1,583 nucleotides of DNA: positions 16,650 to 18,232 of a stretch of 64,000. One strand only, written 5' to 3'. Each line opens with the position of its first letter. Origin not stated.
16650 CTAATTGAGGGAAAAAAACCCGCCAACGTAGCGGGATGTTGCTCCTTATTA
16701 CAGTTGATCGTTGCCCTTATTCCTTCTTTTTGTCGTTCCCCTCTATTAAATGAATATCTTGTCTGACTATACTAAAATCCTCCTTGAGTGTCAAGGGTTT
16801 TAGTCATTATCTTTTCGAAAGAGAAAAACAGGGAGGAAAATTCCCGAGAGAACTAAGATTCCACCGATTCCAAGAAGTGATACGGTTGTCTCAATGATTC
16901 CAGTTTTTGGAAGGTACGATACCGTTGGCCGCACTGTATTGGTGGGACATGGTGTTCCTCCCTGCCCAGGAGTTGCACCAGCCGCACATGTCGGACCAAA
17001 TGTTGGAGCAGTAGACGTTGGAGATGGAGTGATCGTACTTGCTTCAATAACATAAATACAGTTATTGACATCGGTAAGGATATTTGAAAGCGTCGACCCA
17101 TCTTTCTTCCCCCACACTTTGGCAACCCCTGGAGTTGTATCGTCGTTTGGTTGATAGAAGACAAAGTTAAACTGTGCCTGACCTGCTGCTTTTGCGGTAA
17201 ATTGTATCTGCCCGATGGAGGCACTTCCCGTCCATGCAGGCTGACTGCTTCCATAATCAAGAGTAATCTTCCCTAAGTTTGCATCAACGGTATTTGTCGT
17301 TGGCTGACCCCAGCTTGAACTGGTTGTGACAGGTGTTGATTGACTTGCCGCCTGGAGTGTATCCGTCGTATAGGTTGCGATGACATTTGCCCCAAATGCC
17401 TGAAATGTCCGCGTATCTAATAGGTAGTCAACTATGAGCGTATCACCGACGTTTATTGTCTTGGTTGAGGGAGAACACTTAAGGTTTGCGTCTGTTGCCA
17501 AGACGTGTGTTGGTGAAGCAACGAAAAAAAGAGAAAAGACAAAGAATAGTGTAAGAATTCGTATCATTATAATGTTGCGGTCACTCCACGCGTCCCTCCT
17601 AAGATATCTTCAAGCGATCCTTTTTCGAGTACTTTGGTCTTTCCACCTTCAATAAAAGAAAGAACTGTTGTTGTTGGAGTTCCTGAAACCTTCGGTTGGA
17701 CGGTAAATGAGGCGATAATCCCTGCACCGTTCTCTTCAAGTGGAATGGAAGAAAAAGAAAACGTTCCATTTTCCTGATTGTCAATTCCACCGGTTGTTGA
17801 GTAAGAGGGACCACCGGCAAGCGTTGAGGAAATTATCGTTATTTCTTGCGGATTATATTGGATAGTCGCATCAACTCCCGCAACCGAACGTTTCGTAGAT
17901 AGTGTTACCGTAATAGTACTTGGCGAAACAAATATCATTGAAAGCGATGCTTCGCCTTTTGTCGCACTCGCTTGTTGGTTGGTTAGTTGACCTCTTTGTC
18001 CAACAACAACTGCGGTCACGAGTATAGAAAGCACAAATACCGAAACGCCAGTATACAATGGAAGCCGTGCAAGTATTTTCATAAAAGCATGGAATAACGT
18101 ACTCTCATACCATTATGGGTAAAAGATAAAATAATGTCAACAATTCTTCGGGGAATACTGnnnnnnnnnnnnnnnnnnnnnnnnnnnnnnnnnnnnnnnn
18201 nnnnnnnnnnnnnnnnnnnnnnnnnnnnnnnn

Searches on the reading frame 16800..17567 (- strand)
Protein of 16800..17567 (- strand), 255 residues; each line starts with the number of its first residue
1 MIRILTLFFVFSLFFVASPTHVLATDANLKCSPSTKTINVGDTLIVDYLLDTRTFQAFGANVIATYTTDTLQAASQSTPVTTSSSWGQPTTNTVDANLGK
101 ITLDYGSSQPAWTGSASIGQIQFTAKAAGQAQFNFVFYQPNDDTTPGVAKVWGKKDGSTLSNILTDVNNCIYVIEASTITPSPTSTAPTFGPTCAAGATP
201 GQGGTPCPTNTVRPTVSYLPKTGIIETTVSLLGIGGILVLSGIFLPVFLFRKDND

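Call 8: search_protein_families(library=ncbifam, proteins=[window:16800-17567:-], max_evalue=1)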
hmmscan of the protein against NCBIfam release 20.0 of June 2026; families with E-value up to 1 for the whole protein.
window:16800-17567:- (255 aa): 2 families
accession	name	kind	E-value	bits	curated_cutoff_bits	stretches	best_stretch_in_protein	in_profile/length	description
TIGR01167.1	LPXTG_anchor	domain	0.015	15.9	15.9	1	219-245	2-27/34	LPXTG cell wall anchor domain-containing protein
NF053819.1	EF0750_LPXTG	subfamily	0.24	11.9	47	1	209-245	63-98/105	EF2685/EF0750 family sortase-dependent surface protein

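Call 22: search_protein_families(library=pfam, proteins=[window:16800-17567:-], max_evalue=0.01)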
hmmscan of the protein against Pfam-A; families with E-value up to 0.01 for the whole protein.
window:16800-17567:- (255 aa): 1 family
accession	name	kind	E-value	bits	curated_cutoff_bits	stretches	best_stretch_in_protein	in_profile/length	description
PF00746.26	Gram_pos_anchor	-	0.002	18.5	20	1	216-254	6-42/43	LPXTG cell wall anchor motif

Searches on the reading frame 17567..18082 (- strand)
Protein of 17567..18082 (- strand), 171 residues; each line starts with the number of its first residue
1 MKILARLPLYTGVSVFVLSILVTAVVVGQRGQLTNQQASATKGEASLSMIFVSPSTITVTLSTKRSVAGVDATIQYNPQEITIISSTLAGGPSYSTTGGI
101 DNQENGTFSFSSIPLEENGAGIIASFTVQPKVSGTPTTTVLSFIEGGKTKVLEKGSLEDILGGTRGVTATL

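Call 8: search_protein_families(library=ncbifam, proteins=[window:17567-18082:-], max_evalue=1)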
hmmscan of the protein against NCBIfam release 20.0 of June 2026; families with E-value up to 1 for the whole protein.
window:17567-18082:- (171 aa): 0 families

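Call 22: search_protein_families(library=pfam, proteins=[window:17567-18082:-], max_evalue=0.01)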
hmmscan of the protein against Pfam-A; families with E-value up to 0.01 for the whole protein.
window:17567-18082:- (171 aa): 1 family
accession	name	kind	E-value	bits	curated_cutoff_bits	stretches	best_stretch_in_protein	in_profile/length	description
PF00963.24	Cohesin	-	0.0012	19.5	24.1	1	56-142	17-113/139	Cohesin domain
